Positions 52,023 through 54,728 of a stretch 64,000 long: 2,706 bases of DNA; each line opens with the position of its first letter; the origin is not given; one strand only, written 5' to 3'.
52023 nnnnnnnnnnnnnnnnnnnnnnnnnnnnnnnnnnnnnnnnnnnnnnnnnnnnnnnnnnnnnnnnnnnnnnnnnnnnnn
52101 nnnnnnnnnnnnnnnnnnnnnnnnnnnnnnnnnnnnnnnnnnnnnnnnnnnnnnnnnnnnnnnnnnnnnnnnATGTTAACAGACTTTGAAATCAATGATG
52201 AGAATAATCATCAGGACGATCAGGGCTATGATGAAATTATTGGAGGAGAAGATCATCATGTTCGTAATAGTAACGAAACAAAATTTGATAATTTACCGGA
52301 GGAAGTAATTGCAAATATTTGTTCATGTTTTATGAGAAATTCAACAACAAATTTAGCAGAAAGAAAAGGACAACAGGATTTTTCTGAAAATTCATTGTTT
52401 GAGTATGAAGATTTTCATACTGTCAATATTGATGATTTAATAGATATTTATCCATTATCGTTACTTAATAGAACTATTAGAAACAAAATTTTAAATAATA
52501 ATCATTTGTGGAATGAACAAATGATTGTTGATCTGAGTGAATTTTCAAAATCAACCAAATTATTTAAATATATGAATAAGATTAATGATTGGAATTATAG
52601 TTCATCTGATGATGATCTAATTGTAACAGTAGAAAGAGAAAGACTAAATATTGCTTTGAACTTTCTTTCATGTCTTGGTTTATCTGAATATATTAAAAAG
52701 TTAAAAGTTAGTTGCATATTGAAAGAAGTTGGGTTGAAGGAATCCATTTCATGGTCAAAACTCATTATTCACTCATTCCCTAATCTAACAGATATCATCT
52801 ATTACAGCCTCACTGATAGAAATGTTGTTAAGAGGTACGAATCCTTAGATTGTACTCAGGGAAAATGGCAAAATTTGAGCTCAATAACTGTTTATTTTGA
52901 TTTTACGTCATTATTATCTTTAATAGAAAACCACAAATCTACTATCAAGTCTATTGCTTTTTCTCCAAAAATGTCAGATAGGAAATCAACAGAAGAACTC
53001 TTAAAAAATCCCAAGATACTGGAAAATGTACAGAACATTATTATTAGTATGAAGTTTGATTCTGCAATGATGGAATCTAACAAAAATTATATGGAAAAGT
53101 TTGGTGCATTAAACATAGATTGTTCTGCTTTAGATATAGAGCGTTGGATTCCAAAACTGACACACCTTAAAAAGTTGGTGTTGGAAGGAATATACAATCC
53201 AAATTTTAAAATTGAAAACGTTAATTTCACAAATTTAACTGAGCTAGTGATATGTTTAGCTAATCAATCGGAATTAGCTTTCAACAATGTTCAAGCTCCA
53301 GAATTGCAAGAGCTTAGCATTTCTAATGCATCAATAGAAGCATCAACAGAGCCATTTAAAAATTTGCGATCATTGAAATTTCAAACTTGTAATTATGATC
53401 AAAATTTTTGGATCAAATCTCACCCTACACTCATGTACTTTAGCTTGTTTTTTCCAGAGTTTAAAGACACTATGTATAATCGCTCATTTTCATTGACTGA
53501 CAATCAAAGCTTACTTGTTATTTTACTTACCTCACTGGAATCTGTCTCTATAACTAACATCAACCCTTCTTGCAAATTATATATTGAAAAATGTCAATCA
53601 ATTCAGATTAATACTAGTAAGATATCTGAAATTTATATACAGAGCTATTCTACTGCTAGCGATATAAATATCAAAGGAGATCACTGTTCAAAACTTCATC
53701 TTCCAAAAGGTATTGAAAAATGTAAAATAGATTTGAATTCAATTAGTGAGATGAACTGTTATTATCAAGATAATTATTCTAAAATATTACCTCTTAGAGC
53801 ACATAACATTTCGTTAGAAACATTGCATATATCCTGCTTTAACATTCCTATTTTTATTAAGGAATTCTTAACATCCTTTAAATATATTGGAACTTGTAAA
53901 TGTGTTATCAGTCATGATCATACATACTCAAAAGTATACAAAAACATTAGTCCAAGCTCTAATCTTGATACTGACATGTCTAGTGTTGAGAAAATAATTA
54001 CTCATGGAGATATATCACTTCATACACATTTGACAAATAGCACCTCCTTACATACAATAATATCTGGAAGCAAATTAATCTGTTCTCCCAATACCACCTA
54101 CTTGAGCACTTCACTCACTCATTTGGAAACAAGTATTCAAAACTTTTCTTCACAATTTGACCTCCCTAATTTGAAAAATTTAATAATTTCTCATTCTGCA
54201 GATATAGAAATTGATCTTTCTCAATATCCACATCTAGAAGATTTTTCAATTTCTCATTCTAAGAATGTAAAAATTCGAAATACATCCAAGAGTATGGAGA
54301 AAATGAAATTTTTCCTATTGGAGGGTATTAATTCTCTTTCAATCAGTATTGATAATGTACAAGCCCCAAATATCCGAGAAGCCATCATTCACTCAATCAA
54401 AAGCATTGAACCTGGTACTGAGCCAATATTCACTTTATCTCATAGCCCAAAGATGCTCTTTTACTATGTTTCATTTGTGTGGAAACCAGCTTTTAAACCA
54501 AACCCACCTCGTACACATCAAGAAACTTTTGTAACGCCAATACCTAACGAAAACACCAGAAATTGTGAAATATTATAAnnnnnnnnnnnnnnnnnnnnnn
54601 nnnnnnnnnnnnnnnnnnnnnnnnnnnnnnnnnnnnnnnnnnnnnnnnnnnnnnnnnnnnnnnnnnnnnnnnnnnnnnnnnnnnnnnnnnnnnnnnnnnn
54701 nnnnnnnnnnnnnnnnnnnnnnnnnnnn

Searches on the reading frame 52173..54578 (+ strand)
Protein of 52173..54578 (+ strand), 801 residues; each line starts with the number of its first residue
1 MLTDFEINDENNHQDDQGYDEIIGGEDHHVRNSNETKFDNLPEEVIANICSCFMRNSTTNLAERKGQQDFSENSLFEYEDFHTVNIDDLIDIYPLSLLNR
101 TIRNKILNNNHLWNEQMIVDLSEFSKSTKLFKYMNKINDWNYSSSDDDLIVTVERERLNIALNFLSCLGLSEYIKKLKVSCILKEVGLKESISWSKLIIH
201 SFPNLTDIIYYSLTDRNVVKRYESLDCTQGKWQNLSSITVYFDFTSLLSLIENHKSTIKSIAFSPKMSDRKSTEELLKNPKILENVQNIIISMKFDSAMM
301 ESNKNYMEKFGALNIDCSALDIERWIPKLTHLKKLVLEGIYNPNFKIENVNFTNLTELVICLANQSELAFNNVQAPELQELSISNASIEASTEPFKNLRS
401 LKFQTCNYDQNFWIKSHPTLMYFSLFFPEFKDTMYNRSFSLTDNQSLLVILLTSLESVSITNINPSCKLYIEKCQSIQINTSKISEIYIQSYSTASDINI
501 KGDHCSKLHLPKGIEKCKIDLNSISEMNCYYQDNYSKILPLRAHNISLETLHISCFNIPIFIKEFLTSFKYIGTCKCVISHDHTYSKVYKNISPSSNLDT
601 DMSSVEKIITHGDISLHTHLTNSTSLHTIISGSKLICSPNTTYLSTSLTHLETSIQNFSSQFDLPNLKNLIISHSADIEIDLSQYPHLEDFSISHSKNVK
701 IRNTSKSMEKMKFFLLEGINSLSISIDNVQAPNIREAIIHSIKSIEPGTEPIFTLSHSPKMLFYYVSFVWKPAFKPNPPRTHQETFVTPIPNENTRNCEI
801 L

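Call 3: search_protein_families(library=pfam, proteins=[window:52173-54578:+], max_evalue=1)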
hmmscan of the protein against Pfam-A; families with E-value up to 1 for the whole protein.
window:52173-54578:+ (801 aa): 1 family
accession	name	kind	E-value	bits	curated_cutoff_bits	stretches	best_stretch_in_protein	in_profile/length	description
PF17233.7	DUF5308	-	0.61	10.8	30.8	0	452-497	28-73/163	Family of unknown function (DUF5308)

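Call 43: search_solved_structures(query=window:52173-54575:+, max_evalue=1)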
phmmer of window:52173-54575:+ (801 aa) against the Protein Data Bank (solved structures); distinct sequences matched with E-value up to 1: 0.
